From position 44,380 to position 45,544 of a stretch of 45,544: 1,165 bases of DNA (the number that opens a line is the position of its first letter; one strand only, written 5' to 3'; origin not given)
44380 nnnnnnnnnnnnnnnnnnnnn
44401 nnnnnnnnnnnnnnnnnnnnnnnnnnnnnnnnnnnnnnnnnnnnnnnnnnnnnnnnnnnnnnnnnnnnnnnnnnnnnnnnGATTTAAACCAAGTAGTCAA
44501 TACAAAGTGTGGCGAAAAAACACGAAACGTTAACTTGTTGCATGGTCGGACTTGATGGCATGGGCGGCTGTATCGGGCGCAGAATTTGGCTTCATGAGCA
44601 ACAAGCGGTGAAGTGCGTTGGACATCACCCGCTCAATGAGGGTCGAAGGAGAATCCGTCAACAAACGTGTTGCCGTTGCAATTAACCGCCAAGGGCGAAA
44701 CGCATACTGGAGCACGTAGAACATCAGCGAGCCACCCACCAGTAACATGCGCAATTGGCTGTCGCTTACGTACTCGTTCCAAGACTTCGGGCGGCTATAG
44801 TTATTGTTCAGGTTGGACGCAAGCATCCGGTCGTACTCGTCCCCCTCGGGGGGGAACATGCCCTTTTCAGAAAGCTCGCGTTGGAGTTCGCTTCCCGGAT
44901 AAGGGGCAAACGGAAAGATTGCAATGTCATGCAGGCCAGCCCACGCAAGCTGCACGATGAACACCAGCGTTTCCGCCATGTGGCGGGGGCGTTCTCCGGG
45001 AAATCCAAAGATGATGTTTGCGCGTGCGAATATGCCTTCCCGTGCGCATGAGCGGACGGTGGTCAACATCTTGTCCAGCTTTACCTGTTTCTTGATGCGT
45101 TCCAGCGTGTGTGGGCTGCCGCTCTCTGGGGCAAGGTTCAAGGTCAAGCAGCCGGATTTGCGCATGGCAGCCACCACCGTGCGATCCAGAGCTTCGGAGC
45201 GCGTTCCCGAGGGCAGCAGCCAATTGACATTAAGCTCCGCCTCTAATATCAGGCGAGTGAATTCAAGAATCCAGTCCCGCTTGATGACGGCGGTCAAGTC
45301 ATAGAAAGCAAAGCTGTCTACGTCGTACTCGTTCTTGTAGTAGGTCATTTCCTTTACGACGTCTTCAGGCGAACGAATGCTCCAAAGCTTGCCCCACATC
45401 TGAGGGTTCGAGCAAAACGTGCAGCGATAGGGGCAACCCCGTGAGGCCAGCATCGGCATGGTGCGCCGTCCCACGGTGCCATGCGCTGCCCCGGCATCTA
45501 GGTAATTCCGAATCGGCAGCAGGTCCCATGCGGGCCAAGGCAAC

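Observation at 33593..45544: Extracytoplasmic-type glycosylation island with an unusual tailoring set (GT2 + two GT-C/TPR enzymes + amidotransferase + carbamoyltransferase + three radical SAM enzymes)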

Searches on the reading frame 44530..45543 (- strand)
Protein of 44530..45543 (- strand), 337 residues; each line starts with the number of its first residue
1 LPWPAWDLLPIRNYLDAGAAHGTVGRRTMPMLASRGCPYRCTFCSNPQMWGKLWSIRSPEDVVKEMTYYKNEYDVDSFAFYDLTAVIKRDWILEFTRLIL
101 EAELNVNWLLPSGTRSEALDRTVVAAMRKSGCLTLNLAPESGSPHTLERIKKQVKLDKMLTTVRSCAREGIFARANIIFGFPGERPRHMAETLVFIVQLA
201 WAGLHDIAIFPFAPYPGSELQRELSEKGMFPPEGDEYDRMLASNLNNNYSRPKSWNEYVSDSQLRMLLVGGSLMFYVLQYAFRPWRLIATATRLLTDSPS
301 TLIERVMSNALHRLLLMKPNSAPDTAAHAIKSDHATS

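Call 5: search_protein_families(library=pfam, proteins=[window:44530-45543:-], max_evalue=0.01)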
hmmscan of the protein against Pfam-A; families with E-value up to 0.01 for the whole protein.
window:44530-45543:- (337 aa): 1 family
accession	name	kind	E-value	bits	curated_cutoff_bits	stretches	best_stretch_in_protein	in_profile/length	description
PF04055.27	Radical_SAM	-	6e-20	72.5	29.5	1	34-195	4-165/166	Radical SAM superfamily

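Call 6: search_protein_families(library=ncbifam, proteins=[window:44530-45543:-], max_evalue=0.01)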
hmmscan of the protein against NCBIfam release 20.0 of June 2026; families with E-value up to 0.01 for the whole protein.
window:44530-45543:- (337 aa): 30 families (the best 25 are shown)
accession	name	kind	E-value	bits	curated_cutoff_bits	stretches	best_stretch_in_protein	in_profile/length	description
NF038361.1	rSAM_Sden_1168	equivalog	2.2e-31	109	575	1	1-233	253-482/560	Sden_1168 family B12-binding radical SAM P-methyltransferase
TIGR03471.1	HpnJ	equivalog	7.3e-26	91.1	577.6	1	30-234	199-397/472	hopanoid biosynthesis associated radical SAM protein HpnJ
TIGR04479.1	bcpD_PhpK_rSAM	subfamily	1.8e-25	89.3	600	1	27-198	240-408/504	PhpK family radical SAM P-methyltransferase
NF050148.1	rSAM_ApyD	equivalog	1.9e-24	86.1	750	1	7-241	180-410/645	RiPP biosynthesis radical SAM protein ApyD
TIGR02026.1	BchE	equivalog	1.2e-23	83.8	481.35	1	4-227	175-390/497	magnesium-protoporphyrin IX monomethyl ester anaerobic oxidative cyclase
TIGR04072.2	rSAM_ladder_B12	equivalog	4e-22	78.5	360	1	32-200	184-350/443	lipid biosynthesis B12-binding/radical SAM protein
TIGR04013.1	B12_SAM_MJ_1487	hypoth_equivalog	1.5e-20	73.4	251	1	25-223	148-356/382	TIGR04013 family B12-binding domain/radical SAM domain-containing protein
TIGR04385.1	B12_rSAM_cofa1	equivalog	1.7e-20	73.7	450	1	31-199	198-364/438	B12 lower ligand biosynthesis radical SAM protein BzaD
NF033070.1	rSAM_AprD4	equivalog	1.1e-19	70.6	500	1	2-235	174-401/456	AprD4 family radical SAM diol-dehydratase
TIGR04014.1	B12_SAM_MJ_0865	equivalog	7.9e-15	54.6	360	1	34-225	166-359/434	methyl-coenzyme M reductase glutamine C-methyltransferase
TIGR03975.1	rSAM_ocin_1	subfamily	3.7e-11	42.2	281.85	1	27-215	260-450/606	RiPP maturation radical SAM C-methyltransferase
TIGR04367.1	HpnR_B12_rSAM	equivalog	5e-10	38.5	650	1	34-222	192-371/490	hopanoid C-3 methylase HpnR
TIGR00089.1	TIGR00089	subfamily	1.6e-09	37.1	251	2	118-217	233-333/429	MiaB/RimO family radical SAM methylthiotransferase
TIGR01125.1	TIGR01125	equivalog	1.9e-09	37.1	356.95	2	34-67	143-175/432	30S ribosomal protein S12 methylthiotransferase RimO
TIGR01579.1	MiaB-like-C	equivalog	5.7e-09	35.7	357.05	1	36-218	148-334/416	tRNA (N(6)-L-threonylcarbamoyladenosine(37)-C(2))-methylthiotransferase MtaB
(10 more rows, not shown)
